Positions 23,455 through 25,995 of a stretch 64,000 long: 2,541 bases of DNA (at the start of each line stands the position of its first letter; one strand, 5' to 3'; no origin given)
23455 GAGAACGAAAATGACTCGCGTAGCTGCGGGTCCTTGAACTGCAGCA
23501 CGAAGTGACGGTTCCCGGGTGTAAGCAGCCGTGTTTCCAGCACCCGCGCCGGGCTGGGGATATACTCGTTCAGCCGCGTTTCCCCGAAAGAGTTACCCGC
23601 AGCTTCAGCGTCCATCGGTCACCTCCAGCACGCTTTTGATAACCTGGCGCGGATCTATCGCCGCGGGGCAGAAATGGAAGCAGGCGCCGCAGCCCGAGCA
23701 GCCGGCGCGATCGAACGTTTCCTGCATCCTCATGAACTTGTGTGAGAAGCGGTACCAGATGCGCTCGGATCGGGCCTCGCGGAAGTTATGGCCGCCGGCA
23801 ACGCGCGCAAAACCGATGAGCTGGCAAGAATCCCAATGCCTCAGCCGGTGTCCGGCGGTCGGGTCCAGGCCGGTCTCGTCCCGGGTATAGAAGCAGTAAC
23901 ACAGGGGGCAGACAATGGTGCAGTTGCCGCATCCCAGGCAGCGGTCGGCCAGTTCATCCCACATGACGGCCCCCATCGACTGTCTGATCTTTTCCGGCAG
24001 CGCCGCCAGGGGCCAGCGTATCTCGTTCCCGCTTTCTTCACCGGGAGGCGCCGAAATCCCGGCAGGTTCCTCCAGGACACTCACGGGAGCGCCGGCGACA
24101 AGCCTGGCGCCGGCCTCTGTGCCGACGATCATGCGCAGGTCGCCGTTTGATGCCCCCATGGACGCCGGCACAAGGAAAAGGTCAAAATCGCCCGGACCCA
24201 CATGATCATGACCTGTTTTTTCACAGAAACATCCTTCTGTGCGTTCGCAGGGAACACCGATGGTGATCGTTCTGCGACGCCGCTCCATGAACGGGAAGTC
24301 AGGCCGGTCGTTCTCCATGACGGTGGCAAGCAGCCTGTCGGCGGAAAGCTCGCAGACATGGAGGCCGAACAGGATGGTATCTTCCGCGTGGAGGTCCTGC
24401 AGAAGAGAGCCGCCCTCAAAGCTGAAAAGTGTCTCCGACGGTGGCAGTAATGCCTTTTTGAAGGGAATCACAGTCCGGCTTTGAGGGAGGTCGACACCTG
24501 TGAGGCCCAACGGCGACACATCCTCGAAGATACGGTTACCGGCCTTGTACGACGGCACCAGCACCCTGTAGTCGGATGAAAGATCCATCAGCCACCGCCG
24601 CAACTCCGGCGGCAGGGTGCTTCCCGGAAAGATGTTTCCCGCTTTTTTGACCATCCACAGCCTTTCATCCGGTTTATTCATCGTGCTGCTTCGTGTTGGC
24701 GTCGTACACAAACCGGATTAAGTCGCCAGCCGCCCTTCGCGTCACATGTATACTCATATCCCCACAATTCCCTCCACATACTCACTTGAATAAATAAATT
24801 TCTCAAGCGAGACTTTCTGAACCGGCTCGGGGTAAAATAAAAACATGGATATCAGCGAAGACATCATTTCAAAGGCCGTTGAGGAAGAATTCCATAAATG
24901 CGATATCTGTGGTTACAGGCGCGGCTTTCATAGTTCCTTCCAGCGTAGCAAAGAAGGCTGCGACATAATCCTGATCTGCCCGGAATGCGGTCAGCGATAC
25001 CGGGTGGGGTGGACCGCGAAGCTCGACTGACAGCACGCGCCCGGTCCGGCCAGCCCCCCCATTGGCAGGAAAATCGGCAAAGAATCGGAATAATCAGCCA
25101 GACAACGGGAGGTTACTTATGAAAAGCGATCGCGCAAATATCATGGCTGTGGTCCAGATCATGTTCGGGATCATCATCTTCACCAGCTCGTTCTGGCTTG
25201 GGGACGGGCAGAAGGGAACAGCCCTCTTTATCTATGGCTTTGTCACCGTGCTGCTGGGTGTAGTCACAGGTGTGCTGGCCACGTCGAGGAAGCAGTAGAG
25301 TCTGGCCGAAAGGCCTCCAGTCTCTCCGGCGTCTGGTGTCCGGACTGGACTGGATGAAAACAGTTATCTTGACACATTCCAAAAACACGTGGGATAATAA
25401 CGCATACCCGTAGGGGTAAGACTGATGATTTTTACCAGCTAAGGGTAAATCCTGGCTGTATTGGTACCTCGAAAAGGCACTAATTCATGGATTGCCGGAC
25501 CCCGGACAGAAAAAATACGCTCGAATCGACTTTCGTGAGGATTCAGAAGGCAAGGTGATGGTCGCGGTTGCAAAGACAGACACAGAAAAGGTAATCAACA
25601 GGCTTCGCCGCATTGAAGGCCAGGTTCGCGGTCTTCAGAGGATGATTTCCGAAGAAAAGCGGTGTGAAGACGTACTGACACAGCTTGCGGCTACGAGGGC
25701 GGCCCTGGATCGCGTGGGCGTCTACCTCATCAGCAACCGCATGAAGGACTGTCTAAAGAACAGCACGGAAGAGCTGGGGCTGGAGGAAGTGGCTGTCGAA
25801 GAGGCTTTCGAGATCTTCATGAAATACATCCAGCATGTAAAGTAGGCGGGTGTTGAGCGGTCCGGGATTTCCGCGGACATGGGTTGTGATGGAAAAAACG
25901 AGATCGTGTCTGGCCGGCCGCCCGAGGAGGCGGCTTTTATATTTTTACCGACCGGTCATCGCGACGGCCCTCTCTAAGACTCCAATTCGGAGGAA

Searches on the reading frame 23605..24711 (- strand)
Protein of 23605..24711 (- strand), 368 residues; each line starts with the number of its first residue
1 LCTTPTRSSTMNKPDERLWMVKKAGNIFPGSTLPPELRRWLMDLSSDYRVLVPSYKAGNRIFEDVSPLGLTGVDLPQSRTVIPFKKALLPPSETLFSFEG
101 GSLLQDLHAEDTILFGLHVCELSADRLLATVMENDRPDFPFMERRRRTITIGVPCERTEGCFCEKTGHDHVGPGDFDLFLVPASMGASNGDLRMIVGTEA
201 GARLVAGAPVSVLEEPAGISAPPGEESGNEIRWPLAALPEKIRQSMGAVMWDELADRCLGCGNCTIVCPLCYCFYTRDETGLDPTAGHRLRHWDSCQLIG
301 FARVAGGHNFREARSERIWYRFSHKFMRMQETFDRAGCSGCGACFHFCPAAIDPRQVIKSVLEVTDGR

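Call 5: search_protein_families(library=pfam, proteins=[window:23605-24711:-])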
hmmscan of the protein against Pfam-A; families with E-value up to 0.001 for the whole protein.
window:23605-24711:- (368 aa): 11 families
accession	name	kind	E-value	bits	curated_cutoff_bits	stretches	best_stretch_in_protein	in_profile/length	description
PF17179.9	Fer4_22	-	8.1e-29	100.8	27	1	257-352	1-95/95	4Fe-4S dicluster domain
PF13237.11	Fer4_10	-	5.2e-08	33.1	25.5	1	333-355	4-29/53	4Fe-4S dicluster domain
PF12797.12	Fer4_2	-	1e-07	31.9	24.5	1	255-269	7-21/22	4Fe-4S binding domain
PF13187.11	Fer4_9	-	4.4e-07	30.3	27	0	246-269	26-48/52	4Fe-4S dicluster domain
PF13183.11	Fer4_8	-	5.8e-07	30.4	27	0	245-269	46-65/68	4Fe-4S dicluster domain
PF13534.11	Fer4_17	-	1.2e-06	29.4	22.2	0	244-269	32-57/61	4Fe-4S dicluster domain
PF00037.32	Fer4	-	1.7e-06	28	21.1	0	256-269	6-19/24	4Fe-4S binding domain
PF13484.11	Fer4_16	-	3.2e-05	25.1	30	0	253-269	48-64/66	4Fe-4S double cluster binding domain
PF25160.1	LdpA_Fe-S-bd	-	5.4e-05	23.3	27.6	0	253-270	23-40/49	LdpA Fe-S cluster-binding domain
PF14697.11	Fer4_21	-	6.3e-05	23.5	35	0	250-273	33-56/59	4Fe-4S dicluster domain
PF12838.12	Fer4_7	-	0.0001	23.1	27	0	257-351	1-51/52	4Fe-4S dicluster domain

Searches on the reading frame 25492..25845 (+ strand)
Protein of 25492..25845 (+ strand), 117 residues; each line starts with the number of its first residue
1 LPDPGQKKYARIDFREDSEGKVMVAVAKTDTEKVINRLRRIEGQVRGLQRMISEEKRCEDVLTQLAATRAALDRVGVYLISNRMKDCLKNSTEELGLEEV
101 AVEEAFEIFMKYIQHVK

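Call 70: search_protein_families(library=pfam, proteins=[window:25492-25845:+])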
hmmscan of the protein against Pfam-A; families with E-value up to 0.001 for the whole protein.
window:25492-25845:+ (117 aa): 1 family
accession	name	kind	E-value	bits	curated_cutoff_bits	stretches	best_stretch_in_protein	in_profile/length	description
PF02583.22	Trns_repr_metal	-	4.2e-26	91.6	22.8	1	31-109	2-76/78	Metal-sensitive transcriptional repressor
